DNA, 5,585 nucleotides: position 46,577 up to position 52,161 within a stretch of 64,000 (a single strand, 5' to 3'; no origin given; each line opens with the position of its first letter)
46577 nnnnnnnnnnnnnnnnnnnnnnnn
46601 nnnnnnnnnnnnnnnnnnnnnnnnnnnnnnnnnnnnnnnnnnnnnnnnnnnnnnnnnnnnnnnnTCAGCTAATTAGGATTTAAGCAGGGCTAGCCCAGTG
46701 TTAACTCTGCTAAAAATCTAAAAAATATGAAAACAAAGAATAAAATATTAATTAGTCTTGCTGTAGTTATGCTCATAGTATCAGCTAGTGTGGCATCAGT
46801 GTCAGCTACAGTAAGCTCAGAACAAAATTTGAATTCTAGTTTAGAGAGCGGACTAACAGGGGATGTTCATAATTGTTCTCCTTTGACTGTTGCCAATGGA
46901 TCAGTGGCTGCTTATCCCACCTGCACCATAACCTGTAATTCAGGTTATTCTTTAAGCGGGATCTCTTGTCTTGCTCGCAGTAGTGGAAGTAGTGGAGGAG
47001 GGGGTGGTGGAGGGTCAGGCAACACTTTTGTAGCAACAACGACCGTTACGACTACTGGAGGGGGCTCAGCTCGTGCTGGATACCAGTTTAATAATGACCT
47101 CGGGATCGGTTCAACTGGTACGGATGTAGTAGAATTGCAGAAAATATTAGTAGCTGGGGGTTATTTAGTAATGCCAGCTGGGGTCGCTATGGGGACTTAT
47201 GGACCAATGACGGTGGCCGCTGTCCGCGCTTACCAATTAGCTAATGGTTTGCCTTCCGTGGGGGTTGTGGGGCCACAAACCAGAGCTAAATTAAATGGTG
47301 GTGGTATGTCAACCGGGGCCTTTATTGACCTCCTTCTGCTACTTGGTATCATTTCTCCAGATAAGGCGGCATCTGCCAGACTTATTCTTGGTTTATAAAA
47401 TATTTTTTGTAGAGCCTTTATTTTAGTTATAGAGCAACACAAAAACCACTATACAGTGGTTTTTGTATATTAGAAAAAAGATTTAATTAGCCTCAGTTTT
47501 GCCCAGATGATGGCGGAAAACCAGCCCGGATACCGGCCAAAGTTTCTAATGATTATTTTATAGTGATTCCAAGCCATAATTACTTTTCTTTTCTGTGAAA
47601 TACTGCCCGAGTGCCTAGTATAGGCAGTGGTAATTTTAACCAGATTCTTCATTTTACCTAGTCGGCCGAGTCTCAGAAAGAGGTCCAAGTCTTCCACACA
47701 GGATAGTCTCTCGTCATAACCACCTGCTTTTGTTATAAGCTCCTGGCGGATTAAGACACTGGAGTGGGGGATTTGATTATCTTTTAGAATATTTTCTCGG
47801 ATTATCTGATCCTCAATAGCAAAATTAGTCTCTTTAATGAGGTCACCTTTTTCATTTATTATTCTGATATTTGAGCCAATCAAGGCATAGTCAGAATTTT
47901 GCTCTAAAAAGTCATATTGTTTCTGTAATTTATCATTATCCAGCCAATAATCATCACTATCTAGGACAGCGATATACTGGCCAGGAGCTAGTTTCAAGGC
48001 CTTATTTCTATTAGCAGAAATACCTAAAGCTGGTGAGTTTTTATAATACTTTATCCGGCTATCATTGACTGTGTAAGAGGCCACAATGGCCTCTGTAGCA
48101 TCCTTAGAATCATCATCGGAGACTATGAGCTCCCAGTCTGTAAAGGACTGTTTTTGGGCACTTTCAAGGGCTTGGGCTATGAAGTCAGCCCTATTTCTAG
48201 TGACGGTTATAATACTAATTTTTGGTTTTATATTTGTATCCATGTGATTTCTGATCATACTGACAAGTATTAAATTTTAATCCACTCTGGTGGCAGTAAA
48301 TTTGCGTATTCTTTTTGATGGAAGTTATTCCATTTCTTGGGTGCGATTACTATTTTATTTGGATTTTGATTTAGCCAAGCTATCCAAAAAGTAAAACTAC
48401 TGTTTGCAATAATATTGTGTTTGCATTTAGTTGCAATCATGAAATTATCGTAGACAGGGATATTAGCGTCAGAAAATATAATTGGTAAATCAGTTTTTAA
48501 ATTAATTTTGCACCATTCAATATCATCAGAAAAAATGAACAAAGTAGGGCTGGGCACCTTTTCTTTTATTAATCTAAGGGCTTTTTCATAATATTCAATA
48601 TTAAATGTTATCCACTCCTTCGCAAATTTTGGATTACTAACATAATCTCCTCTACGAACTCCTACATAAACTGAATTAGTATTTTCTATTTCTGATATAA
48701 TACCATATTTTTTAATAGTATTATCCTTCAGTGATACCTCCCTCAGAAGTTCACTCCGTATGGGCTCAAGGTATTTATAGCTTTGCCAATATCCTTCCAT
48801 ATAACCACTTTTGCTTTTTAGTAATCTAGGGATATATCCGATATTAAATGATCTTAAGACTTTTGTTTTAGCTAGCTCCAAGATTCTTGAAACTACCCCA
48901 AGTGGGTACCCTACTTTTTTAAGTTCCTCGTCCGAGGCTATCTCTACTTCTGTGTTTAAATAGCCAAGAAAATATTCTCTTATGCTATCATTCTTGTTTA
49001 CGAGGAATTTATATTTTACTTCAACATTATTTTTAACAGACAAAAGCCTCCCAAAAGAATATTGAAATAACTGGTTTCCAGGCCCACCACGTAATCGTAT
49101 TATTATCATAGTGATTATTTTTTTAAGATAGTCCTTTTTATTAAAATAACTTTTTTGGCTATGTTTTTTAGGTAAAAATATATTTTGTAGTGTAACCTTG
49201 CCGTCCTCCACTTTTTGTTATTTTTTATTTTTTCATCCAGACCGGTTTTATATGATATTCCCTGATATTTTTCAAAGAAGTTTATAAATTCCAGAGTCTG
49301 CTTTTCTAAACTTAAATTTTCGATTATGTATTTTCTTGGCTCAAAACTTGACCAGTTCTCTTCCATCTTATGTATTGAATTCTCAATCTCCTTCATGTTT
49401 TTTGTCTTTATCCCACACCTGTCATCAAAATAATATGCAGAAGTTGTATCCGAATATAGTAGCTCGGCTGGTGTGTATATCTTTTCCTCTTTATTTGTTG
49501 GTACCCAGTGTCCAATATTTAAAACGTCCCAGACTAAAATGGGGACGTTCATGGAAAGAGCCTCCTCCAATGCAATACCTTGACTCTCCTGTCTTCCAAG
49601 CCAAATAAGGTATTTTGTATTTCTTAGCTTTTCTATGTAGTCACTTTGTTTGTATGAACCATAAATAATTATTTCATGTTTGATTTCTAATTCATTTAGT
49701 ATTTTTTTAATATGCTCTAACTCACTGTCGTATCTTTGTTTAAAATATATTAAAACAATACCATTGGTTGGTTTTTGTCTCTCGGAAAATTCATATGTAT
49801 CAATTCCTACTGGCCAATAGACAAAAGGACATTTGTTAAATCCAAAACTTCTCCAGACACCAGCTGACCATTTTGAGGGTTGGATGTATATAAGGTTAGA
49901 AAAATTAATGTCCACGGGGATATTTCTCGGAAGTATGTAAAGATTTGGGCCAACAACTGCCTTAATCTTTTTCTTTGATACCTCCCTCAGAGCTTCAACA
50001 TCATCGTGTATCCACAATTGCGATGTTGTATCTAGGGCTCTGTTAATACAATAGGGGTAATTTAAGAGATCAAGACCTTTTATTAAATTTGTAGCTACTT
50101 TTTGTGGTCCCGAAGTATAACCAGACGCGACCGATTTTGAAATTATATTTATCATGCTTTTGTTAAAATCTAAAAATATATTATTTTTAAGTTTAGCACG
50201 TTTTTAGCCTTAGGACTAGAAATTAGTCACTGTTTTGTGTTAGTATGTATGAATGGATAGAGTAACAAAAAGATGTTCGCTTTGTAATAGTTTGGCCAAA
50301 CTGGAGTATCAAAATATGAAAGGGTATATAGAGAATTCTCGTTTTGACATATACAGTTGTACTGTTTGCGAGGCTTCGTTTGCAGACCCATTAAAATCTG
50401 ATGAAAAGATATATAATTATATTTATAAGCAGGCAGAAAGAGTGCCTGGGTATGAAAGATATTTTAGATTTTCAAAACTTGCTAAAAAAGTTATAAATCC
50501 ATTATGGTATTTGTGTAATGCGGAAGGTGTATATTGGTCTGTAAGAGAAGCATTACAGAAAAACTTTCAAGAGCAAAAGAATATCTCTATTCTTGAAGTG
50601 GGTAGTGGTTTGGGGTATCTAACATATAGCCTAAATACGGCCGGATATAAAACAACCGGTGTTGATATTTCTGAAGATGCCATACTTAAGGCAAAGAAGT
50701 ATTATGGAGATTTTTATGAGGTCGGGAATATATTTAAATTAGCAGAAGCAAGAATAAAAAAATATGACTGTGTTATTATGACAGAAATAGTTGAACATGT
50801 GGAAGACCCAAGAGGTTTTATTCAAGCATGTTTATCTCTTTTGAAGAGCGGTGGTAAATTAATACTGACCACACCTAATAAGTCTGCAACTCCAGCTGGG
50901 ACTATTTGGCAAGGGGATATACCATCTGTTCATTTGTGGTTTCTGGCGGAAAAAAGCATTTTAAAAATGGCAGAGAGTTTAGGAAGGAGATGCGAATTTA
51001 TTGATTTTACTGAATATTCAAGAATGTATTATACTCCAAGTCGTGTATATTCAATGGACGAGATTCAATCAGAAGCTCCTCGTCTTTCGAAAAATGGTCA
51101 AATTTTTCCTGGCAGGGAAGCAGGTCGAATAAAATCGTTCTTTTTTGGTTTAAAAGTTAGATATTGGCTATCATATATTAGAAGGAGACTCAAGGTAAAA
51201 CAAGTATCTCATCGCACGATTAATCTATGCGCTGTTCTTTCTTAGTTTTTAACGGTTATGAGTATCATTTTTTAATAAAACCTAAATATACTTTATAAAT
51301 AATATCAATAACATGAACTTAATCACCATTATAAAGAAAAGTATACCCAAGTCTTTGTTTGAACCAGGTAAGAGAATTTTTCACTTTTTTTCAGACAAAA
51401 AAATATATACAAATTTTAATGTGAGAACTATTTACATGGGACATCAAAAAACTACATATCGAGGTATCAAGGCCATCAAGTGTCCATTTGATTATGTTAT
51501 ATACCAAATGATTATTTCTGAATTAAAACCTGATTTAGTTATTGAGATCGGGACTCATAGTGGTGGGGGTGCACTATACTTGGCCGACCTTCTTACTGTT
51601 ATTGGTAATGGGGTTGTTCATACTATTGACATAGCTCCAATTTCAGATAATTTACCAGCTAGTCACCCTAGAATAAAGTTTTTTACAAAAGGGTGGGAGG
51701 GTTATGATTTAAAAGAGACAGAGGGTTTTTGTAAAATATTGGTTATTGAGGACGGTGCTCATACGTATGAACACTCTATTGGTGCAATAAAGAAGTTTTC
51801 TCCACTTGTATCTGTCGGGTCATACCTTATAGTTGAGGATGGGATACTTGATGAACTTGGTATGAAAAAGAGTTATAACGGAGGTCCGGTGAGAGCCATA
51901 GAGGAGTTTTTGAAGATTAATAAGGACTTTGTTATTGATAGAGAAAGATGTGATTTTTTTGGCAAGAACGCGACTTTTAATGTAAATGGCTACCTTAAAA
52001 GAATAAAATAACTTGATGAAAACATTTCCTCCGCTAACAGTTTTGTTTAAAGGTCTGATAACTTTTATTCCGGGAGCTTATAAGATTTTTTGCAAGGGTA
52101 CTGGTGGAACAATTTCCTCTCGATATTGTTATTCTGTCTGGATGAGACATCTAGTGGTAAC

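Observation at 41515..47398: Cluster of three secreted proteins bearing PG_binding_1 domains, adjacent to a glycan-synthesis locus: candidate glycosylated cell-envelope/S-layer module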

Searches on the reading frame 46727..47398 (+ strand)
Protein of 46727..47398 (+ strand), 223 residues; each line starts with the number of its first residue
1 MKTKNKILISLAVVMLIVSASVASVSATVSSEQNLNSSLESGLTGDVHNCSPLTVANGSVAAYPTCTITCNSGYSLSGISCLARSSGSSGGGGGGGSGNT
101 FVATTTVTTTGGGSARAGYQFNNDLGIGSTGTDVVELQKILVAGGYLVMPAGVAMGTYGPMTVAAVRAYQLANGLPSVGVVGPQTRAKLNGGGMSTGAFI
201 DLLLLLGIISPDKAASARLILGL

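Call 3: search_protein_families(library=pfam, proteins=[window:46727-47398:+], max_evalue=0.1)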
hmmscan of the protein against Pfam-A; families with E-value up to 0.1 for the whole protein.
window:46727-47398:+ (223 aa): 1 family
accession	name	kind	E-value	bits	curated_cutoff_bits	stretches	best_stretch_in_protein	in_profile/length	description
PF01471.23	PG_binding_1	-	3.3e-14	53.2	23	1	130-189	1-57/57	Putative peptidoglycan binding domain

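Call 28: find_homologous_proteins(query=window:46727-47398:+)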
Query window:46727-47398:+ (223 aa): 37 proteins with E <= 0.001 among 2934 candidates.
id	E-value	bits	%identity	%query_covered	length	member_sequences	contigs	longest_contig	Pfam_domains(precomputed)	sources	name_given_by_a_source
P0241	5.4e-130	449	100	100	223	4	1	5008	PF01471.24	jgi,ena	jgi:hypothetical protein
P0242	2.0e-63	232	66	80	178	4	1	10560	PF01471.24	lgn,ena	-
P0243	7.0e-47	178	65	37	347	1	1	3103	PF01471.24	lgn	-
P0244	2.1e-45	173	49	83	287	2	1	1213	PF09374.16,PF01471.24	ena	-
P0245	2.6e-39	153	64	39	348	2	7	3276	PF01471.24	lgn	-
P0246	3.3e-37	146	65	36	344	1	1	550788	PF01471.24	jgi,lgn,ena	-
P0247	6.0e-35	139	68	34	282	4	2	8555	PF01471.24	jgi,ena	-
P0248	6.2e-34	136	70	34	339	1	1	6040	PF01471.24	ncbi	-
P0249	2.6e-33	134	64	52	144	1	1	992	PF01471.24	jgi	jgi:peptidoglycan hydrolase-like protein with peptidoglycan-binding domain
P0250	1.1e-32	131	68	38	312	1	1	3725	-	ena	-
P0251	1.1e-32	131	43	85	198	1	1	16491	PF01471.24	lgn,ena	-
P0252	7.2e-31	126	58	37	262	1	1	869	-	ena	-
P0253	2.0e-28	118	66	39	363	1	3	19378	-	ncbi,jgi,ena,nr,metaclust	ncbi:MAG: hypothetical protein US81_C0017G0002 [Parcubacteria group bacterium GW2011_GWE2_38_18]|nr:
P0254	3.1e-26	110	63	37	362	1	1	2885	-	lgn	-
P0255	8.4e-25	106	64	22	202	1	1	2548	PF00404.25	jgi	jgi:uncharacterized membrane protein YgcG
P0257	4.7e-24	103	67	37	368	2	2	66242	-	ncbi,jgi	ncbi:MAG: hypothetical protein WCT50_04095 [Patescibacteria group bacterium]|jgi:hypothetical protei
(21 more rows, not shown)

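Call 57: find_encoding_contigs(protein=P0257, flank=10000, max_places=1)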
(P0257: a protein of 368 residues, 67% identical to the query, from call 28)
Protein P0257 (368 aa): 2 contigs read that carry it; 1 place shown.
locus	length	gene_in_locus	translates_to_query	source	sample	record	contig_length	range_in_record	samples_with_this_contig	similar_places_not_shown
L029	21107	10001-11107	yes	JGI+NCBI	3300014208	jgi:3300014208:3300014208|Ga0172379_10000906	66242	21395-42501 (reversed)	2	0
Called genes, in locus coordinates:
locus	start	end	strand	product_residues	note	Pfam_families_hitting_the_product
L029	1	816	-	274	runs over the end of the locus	-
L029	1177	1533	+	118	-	-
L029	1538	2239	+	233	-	-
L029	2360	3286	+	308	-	PF01544:CorA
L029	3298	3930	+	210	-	PF03848:TehB, PF13489:Methyltransf_23, PF05175:MTS, PF13847:Methyltransf_31, PF08241:Methyltransf_11, PF08242:Methyltransf_12, PF13649:Methyltransf_25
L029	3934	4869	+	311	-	PF01368:DHH, PF02833:DHHA2 (weak)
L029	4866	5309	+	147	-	-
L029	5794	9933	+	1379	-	PF13205:Big_5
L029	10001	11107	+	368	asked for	-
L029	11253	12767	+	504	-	PF00270:DEAD, PF04851:ResIII (weak), PF00271:Helicase_C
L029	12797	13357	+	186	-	PF00293:NUDIX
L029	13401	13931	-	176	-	-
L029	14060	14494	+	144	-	PF00293:NUDIX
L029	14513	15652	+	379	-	PF00390:malic, PF03949:Malic_M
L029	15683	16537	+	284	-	-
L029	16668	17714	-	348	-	-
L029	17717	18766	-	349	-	-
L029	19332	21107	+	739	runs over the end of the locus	PF04932:Wzy_C, PF13371:TPR_9 (faint), PF13424:TPR_12 (faint), PF00515:TPR_1 (faint), PF07719:TPR_2 (faint), PF13428:TPR_14 (faint), PF25062:ARM_TT21_N (weak), PF13414:TPR_11 (weak), +4 more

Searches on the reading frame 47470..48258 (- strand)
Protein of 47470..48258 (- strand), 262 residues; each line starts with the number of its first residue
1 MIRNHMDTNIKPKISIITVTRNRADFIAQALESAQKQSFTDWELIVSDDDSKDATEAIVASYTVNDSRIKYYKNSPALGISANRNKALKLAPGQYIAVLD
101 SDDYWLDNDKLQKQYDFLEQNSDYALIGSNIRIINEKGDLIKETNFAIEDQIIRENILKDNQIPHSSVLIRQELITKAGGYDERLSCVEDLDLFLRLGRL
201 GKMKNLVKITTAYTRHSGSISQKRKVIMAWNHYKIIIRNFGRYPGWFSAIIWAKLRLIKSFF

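Call 5: search_protein_families(library=pfam, proteins=[window:47470-48258:-], max_evalue=0.001)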
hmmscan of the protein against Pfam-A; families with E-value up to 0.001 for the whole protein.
window:47470-48258:- (262 aa): 4 families
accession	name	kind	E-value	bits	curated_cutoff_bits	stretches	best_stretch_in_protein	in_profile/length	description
PF00535.33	Glycos_transf_2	-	2.2e-31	109.5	23.3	1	15-150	1-132/168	Glycosyl transferase family 2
PF10111.15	Glyco_tranf_2_2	-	1.1e-20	74.8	27.3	1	17-229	4-224/276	Glycosyltransferase like family 2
PF13641.12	Glyco_tranf_2_3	-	1.5e-08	35.4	27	1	12-201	1-198/230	Glycosyltransferase like family 2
PF13632.12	Glyco_trans_2_3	-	0.00028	21.2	27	1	95-229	1-142/198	Glycosyl transferase family group 2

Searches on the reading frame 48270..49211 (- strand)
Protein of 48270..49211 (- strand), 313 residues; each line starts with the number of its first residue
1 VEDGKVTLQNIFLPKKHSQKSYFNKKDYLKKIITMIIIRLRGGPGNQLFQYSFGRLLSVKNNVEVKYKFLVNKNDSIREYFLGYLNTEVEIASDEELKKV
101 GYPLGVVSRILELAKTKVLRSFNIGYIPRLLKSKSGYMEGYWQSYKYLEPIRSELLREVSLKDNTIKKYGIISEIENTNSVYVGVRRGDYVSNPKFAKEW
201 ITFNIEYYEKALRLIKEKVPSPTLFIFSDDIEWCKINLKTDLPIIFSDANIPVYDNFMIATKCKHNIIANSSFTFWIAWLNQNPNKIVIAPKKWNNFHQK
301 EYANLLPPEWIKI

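Call 5: search_protein_families(library=pfam, proteins=[window:48270-49211:-], max_evalue=0.001)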
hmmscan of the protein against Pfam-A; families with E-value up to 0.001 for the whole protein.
window:48270-49211:- (313 aa): 1 family
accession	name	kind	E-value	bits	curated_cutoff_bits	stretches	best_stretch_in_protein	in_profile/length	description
PF01531.22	Glyco_transf_11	-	1.4e-31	110.3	23.9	1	133-312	121-296/298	Glycosyl transferase family 11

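Call 96: search_protein_families(library=ncbifam, proteins=[window:48270-49211:-], max_evalue=0.001)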
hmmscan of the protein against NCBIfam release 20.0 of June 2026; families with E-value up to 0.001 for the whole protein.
window:48270-49211:- (313 aa): 0 families

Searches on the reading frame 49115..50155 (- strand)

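Call 5: search_protein_families(library=pfam, proteins=[window:49115-50155:-], max_evalue=0.001)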
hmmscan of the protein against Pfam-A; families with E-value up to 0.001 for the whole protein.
window:49115-50155:- (346 aa): 1 family
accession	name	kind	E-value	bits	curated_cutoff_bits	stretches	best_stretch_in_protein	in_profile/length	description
PF00534.26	Glycos_transf_1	-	1.7e-05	24.9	26.4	1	145-214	58-127/172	Glycosyl transferases group 1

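Call 96: search_protein_families(library=ncbifam, proteins=[window:49115-50155:-], max_evalue=0.001)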
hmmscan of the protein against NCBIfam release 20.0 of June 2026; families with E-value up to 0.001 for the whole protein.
window:49115-50155:- (346 aa): 1 family
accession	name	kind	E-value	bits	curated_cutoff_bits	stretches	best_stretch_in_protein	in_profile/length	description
NF041876.1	EPS_EpsE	equivalog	5.8e-05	22.5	400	1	147-210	263-326/389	exopolysaccharide biosynthesis GT4 family glycosyltransferase EpsE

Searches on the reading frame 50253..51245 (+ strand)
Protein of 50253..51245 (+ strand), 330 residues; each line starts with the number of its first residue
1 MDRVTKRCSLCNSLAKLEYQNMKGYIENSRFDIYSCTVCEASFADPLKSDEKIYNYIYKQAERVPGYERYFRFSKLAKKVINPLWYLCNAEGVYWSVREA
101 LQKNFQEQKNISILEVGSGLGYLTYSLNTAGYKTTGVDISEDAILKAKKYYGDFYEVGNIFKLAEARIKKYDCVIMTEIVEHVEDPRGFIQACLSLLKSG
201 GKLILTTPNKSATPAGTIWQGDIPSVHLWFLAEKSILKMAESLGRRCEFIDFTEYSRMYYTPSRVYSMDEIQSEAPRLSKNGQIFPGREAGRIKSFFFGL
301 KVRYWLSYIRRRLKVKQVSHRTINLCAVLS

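Call 5: search_protein_families(library=pfam, proteins=[window:50253-51245:+], max_evalue=0.001)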
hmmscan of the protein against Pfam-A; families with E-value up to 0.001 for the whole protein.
window:50253-51245:+ (330 aa): 8 families
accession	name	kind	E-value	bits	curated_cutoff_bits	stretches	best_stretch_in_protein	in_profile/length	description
PF13489.12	Methyltransf_23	-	1.4e-19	70.8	27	1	98-244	10-158/164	Methyltransferase domain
PF08241.18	Methyltransf_11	-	2.1e-14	54.4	21.2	1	114-205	1-95/95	Methyltransferase domain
PF08242.18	Methyltransf_12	-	1.1e-13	52.2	30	1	114-203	1-98/98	Methyltransferase domain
PF13847.12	Methyltransf_31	-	5.2e-13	49.3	27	1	108-212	2-117/145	Methyltransferase domain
PF13649.12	Methyltransf_25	-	1.3e-10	42.2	27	1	113-201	1-97/97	Methyltransferase domain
PF05401.17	NodS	-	3e-06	27.6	24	1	105-209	39-148/201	Nodulation protein S (NodS)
PF07942.18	CARME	-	0.00022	21.1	27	1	98-141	46-89/268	Carnosine N-methyltransferase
PF13679.12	Methyltransf_32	-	0.00042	20.7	27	1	97-150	13-72/143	Methyltransferase domain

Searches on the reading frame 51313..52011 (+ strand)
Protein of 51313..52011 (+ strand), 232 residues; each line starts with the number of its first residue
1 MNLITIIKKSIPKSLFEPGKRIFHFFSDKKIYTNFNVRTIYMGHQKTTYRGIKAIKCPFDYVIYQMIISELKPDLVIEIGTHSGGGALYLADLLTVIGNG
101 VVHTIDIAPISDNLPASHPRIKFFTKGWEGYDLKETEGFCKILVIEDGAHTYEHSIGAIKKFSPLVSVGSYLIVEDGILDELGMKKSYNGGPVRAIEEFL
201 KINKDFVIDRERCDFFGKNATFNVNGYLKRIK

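Call 5: search_protein_families(library=pfam, proteins=[window:51313-52011:+], max_evalue=0.001)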
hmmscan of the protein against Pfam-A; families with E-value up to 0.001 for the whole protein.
window:51313-52011:+ (232 aa): 2 families
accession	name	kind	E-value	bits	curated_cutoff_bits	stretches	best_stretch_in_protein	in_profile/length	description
PF04989.18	RMNT_CmcI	-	5.3e-34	118.2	23.2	1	45-231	5-206/206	Rhamnosyl O-methyltransferase/CmcI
PF13578.12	Methyltransf_24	-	1.9e-05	25.9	26.3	1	77-176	1-104/105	Methyltransferase domain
